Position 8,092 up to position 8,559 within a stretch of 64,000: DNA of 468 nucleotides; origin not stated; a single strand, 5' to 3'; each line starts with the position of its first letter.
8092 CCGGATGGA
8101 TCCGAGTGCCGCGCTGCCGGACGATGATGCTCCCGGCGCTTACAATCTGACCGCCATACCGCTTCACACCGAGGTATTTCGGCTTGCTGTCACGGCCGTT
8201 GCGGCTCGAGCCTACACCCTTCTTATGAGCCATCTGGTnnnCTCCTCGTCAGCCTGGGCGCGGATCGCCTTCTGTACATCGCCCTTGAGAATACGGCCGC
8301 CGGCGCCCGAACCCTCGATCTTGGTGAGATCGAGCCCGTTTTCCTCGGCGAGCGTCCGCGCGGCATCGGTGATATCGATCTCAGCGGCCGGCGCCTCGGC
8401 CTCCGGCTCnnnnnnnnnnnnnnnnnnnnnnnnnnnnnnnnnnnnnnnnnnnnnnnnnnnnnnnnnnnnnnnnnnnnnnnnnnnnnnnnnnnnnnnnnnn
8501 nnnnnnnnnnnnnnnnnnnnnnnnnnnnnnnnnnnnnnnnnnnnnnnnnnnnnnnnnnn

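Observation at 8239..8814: Ribosomal protein L21 fused to a lipoyl-E2-type linker and peripheral subunit-binding domain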

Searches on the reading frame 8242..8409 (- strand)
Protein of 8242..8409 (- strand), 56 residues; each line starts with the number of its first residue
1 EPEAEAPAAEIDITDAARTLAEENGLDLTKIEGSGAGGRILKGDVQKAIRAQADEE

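Call 12: search_solved_structures(query=window:8242-8409:-, max_evalue=0.01, show_alignments=4)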
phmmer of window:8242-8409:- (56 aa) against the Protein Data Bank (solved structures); distinct sequences matched with E-value up to 0.01: 33.
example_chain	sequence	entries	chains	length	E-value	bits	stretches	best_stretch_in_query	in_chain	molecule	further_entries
7qjm_A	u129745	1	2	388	1.8e-07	34.3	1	7-53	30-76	alpha/beta-hydrolase (202)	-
6zlm_A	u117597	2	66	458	6.2e-06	29.6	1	12-51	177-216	Dihydrolipoyllysine-residue acetyltransferase component of pyruvate dehydrogenase complex,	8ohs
1w4i_A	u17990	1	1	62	1.9e-05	28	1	10-49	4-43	PYRUVATE DEHYDROGENASE E2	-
9h1n_A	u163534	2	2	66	2.2e-05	27.8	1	9-50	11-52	Dihydrolipoyllysine-residue acetyltransferase component of pyruvate dehydrogenase complex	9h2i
8oqj_A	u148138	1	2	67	2.3e-05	27.8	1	9-50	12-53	Dihydrolipoyllysine-residue acetyltransferase component of pyruvate dehydrogenase complex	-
8x03_A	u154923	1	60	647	2.5e-05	27.7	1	6-51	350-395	Acetyltransferase component of pyruvate dehydrogenase complex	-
9j1w_A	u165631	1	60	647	2.5e-05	27.7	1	6-51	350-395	Acetyltransferase component of pyruvate dehydrogenase complex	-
7uom_01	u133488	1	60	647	2.6e-05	27.6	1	6-51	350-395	Acetyltransferase component of pyruvate dehydrogenase complex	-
4qoy_E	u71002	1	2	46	3.7e-05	27.1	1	14-50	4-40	Pyruvate dehydrogenase (Dihydrolipoyltransacetylase component)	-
3rnm_E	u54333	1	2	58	4e-05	27.1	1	13-52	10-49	Lipoamide acyltransferase component of branched-chain alpha-keto acid dehydrogenase comple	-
9y7v_D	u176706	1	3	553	4.2e-05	27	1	12-49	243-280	Dihydrolipoyllysine-residue acetyltransferase component of pyruvate dehydrogenase complex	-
1zwv_A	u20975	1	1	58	5.6e-05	26.6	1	13-52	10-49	Lipoamide acyltransferase component of branched-chain alpha-keto acid dehydrogenase comple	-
2eq8_C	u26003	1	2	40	6.5e-05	26.4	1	16-48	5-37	Pyruvate dehydrogenase complex, dihydrolipoamide acetyltransferase E2 component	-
6zzl_A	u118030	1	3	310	6.6e-05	26.4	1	13-53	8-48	Dihydrolipoyllysine-residue acetyltransferase component of pyruvate dehydrogenase complex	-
1w4j_A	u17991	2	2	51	8.8e-05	26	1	10-48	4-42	PYRUVATE DEHYDROGENASE E2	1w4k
2eq7_C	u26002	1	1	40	0.00016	25.2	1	16-49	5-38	2-oxoglutarate dehydrogenase E2 component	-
1w85_I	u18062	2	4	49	0.00069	23.2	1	13-48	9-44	DIHYDROLIPOYLLYSINE-RESIDUE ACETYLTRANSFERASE COMPONENT OF PYRUVATE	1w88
1w4e_A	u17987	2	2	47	0.0014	22.2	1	16-46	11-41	DIHYDROLIPOYLLYSINE-RESIDUE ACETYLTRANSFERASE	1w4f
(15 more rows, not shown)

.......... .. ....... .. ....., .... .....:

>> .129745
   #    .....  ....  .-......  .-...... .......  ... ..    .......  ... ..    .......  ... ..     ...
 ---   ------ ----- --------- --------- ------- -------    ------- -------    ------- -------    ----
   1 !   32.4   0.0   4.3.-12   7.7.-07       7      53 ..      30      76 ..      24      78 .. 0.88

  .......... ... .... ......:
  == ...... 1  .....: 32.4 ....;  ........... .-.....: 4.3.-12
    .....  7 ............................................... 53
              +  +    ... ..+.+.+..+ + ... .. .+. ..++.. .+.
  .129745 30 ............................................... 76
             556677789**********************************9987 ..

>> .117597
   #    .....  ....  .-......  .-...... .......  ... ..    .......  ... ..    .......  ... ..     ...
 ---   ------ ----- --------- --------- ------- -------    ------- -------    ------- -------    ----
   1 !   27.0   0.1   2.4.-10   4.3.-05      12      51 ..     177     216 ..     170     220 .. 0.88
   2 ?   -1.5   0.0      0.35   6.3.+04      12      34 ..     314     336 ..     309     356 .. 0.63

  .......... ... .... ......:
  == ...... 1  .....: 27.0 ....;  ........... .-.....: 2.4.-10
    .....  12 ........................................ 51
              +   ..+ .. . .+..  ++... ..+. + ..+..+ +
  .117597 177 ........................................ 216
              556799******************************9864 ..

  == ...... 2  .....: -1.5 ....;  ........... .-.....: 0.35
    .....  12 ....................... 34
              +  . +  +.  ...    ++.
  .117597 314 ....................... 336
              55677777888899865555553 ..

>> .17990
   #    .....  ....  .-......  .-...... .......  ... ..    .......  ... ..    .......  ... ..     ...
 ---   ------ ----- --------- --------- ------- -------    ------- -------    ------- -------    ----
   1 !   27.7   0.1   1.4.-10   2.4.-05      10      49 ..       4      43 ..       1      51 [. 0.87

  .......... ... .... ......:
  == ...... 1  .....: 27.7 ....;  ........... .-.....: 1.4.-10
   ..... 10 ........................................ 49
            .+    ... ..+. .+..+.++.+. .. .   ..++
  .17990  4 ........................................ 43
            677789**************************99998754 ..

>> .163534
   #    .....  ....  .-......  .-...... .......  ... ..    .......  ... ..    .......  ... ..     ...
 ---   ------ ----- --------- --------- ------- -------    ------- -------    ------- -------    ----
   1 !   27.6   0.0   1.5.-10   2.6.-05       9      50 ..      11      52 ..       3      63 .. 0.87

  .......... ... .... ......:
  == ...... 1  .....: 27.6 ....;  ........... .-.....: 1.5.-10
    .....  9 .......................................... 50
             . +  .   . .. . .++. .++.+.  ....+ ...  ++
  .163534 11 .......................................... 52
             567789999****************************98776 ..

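Call 20: predict_structure(alignment_id=A2)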
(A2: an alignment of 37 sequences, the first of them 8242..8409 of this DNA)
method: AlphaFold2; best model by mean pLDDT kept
length: 56 residues; sequences in the alignment: 37
mean_pLDDT: 82.9   pTM: 0.61
mean pLDDT of the five models: 82.9, 81.6, 81.3, 80.8, 80.7
residues with pLDDT >= 90: 29; 70-90: 16; 50-70: 7; < 50: 4
segments of 3 or more residues with pLDDT < 50: 1-4
pLDDT, mean of each block of 10 residues (from residue 1): 53 91 89 91 93 79
secondary structure, 60 per line:
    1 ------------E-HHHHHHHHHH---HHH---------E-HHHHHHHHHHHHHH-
elements in order: H15-24 H42-55

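Call 25: fold_search(model_id=the predicted structure, library=pdb)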
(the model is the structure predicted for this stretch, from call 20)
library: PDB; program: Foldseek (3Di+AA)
matches with E <= 10: 52; with E <= 0.001: 0
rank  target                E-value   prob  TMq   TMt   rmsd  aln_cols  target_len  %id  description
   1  3rnm_F                2.0e-03  1.00  0.67  0.85   1.0        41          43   44  The crystal structure of the subunit binding of human dihydrolipoamide transacylase (E2b) bound to human dihydrolipoam (released 2011-05-04)
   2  1w4i_MODEL_1_A        2.3e-03  1.00  0.72  0.66   1.4        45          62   42  Peripheral-subunit binding domains from mesophilic, thermophilic, and hyperthermophilic bacteria fold by ultra (released 2005-07-20)
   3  3rnm_E                3.1e-03  1.00  0.70  0.77   1.0        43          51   44  The crystal structure of the subunit binding of human dihydrolipoamide transacylase (E2b) bound to human dihydrolipoam (released 2011-05-04)
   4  2coo_MODEL_1_A        6.3e-03  1.00  0.74  0.60   3.7        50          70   38  Solution structure of the e3_binding domain of dihydrolipoamide branched chaintransacylase (released 2005-11-18)
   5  1w85_I                7.2e-03  1.00  0.62  0.81   1.0        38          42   32  The crystal structure of pyruvate dehydrogenase E1 bound to the peripheral subunit binding domain of E2 (released 2004-11-02)
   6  4qoy_E                7.8e-03  1.00  0.73  0.86   1.2        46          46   37  Novel binding motif and new flexibility revealed by structural analysis of a pyruvate dehydrogenase-dihydrolipoyl acet (released 2014-09-17)
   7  1w4j_MODEL_1_A        8.3e-03  1.00  0.72  0.78   1.9        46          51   39  Peripheral-subunit binding domains from mesophilic, thermophilic, and hyperthermophilic bacteria fold by ultra (released 2005-07-20)
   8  1w4e_MODEL_1_A        8.9e-03  1.00  0.67  0.81   1.1        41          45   29  Peripheral-subunit binding domains from mesophilic, thermophilic, and hyperthermophilic bacteria fold by ultra (released 2005-07-20)
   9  2eq9_C                8.9e-03  1.00  0.59  0.79   1.1        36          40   39  Crystal structure of lipoamide dehydrogenase from thermus thermophilus HB8 with psbdb (released 2008-04-01)
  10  2eq7_C                1.0e-02  1.00  0.60  0.89   0.6        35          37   43  Crystal structure of lipoamide dehydrogenase from thermus thermophilus HB8 with psbdo (released 2008-04-01)
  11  9a5h_B                1.0e-02  1.00  0.67  0.10   1.8        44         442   32  Integrative model of DLDH1-ODP2 by crosslinking MS and deep learning (released 2024-09-18)
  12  9h2i_A                1.4e-02  1.00  0.55  0.64   3.9        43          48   42  Dihydrolipoyl Dehydrogenase (E3) in complex with the binding domain of Dihydrolipoamide Acetyltransferase (E2) from th (released 2025-10-29)
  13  1w88_I                1.5e-02  1.00  0.59  0.80   0.9        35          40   34  The crystal structure of pyruvate dehydrogenase E1(D180N,E183Q) bound to the peripheral subunit binding domain of E2 (released 2004-11-02)
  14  9h1n_A                1.6e-02  1.00  0.74  0.76   1.5        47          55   38  Dihydrolipoamide Acetyltransferase (E2) PSBD in complex with the Pyruvate Dehydrogenase (E1) binding domain from E. co (released 2025-10-29)
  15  2f60                  1.9e-02  1.00  0.73  0.69   0.9        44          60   25  Crystal Structure of the Dihydrolipoamide Dehydrogenase (E3)-Binding Domain of Human E3-Binding Protein (released 2006-01-17)
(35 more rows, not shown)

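Call 36: search_protein_representatives(alignment_id=A3)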
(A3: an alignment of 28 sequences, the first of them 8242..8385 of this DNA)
Query: 28 sequences, 47 profile positions. Proteins with E-value up to 0.001 (for the whole library): 14402; up to 1e-10: 1363; up to 1e-30: 4. The best 150 are listed.
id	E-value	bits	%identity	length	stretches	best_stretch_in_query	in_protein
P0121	2.7e-38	145.6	-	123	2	2-46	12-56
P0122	1.9e-37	142.8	-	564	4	1-45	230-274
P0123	4.9e-35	135.1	-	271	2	1-46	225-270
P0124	6.5e-33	128.3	-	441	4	2-42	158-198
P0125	3.4e-30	119.6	-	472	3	4-40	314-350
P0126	5.8e-30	118.9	-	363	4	2-38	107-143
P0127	1.3e-29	117.8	-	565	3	3-44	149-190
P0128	1.4e-29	117.7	-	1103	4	2-45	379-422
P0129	3.8e-29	116.3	-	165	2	2-39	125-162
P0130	1.6e-28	114.3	-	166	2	2-41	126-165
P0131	3.1e-27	110.1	-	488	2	3-45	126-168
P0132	5.1e-27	109.5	-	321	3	7-44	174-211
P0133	6.1e-27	109.2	-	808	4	6-46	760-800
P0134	2.5e-26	107.2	-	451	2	3-44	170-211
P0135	7.0e-26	105.8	-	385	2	2-43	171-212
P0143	3.7e-24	100.3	-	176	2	3-45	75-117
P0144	4.8e-24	99.9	-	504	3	4-39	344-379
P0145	6.0e-24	99.6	-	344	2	4-45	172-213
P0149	1.4e-23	98.4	-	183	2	3-45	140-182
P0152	2.4e-23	97.7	-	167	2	3-45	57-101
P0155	5.1e-23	96.6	-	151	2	1-45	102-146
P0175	3.2e-21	90.9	-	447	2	2-46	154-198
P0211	1.4e-19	85.6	-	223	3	2-45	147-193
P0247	2.4e-18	81.7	-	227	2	1-45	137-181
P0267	7.5e-18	80.1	-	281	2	1-45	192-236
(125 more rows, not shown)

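Call 38: search_protein_families(library=pfam, proteins=[P0267, P0122, P0129, P0125, P0128, P0133, P0143, P0149, P0211, P0247], max_evalue=0.001)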
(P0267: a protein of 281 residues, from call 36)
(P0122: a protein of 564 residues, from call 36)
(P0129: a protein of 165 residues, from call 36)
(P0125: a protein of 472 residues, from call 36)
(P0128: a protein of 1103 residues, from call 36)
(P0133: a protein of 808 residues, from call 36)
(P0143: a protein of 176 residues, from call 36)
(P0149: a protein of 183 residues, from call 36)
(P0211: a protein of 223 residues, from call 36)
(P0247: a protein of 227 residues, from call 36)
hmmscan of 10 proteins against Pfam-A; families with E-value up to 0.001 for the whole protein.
P0267 (281 aa): 2 families
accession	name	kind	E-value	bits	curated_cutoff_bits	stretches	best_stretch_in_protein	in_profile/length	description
PF00453.23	Ribosomal_L20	-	1.8e-42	144.2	30.8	1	3-107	1-105/107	Ribosomal protein L20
PF02817.22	E3_binding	-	1.5e-19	70.3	23.7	2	243-273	6-36/36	e3 binding domain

P0122 (564 aa): 2 families
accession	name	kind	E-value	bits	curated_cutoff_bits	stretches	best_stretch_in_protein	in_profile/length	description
PF02817.22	E3_binding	-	2.5e-36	124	23.7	4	112-142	6-36/36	e3 binding domain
PF14076.12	DUF4258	-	0.00029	21.5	25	0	113-138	5-30/71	Domain of unknown function (DUF4258)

P0129 (165 aa): 1 family
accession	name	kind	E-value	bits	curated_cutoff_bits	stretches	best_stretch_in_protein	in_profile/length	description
PF02817.22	E3_binding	-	8.8e-25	87.1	23.7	2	131-161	6-36/36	e3 binding domain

P0125 (472 aa): 5 families
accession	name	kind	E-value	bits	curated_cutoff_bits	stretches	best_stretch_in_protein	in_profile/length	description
PF02817.22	E3_binding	-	5.6e-48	161.3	23.7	3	425-459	2-36/36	e3 binding domain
PF00069.31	Pkinase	-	1.2e-46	159.7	31.7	1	19-265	9-258/263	Protein kinase domain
PF07714.23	PK_Tyr_Ser-Thr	-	4.7e-31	108.5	23.1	1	14-267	4-257/258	Protein tyrosine and serine/threonine kinase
PF03109.22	ABC1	-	3.1e-05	23.7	22.9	1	83-158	143-216/244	ABC1 atypical kinase-like domain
PF01636.29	APH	-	0.00049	20.4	23.2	0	111-155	147-196/239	Phosphotransferase enzyme family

P0128 (1103 aa): 2 families
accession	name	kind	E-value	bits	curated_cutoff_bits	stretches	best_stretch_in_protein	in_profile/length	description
PF02817.22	E3_binding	-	7.1e-42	141.8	23.7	3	1049-1083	1-35/36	e3 binding domain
PF00364.28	Biotin_lipoyl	-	0.00033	20.9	22.1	0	662-743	3-73/73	Biotin-requiring enzyme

P0133 (808 aa): 2 families
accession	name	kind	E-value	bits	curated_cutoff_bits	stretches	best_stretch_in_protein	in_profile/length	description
PF02817.22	E3_binding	-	1e-40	138.1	23.7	4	757-792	1-36/36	e3 binding domain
PF00364.28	Biotin_lipoyl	-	2.4e-05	24.5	22.1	1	520-600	2-71/73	Biotin-requiring enzyme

P0143 (176 aa): 1 family
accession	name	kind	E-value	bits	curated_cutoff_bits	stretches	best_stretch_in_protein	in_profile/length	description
PF02817.22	E3_binding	-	2.5e-26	92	23.7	2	136-169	3-36/36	e3 binding domain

P0149 (183 aa): 1 family
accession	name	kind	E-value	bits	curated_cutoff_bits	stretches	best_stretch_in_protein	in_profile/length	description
PF02817.22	E3_binding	-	4.7e-19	68.8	23.7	2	145-175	6-36/36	e3 binding domain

P0211 (223 aa): 1 family
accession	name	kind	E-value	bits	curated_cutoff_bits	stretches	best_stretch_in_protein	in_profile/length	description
PF02817.22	E3_binding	-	2.8e-22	79.1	23.7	2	150-186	3-36/36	e3 binding domain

P0247 (227 aa): 1 family
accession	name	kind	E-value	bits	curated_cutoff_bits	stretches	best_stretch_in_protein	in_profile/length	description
PF02817.22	E3_binding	-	1.5e-19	70.3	23.7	2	145-174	7-36/36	e3 binding domain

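Call 40: find_encoding_contigs(protein=P0267, flank=8000, max_places=4)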
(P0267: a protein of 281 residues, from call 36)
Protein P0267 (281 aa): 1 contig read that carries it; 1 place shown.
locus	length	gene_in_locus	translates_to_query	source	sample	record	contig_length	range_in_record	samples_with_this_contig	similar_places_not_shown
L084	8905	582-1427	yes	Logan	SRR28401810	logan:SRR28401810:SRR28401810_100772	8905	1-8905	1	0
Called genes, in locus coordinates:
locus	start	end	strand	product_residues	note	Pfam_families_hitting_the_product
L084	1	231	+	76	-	?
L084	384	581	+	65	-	PF01632:Ribosomal_L35p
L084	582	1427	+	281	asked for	PF00453:Ribosomal_L20, PF02817:E3_binding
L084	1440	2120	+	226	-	PF22435:MRM3-like_sub_bind (weak), PF00588:SpoU_methylase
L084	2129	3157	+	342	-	PF02912:Phe_tRNA-synt_N, PF01409:tRNA-synt_2d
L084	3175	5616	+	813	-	PF01588:tRNA_bind, PF03483:B3_4, PF03484:B5, PF17759:tRNA_synthFbeta, PF03147:FDX-ACB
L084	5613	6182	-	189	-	PF13302:Acetyltransf_3, PF13420:Acetyltransf_4 (weak), PF00583:Acetyltransf_1, PF13508:Acetyltransf_7 (weak), PF13523:Acetyltransf_8 (weak)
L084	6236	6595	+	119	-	-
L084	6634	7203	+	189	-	PF02245:Pur_DNA_glyco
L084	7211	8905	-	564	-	?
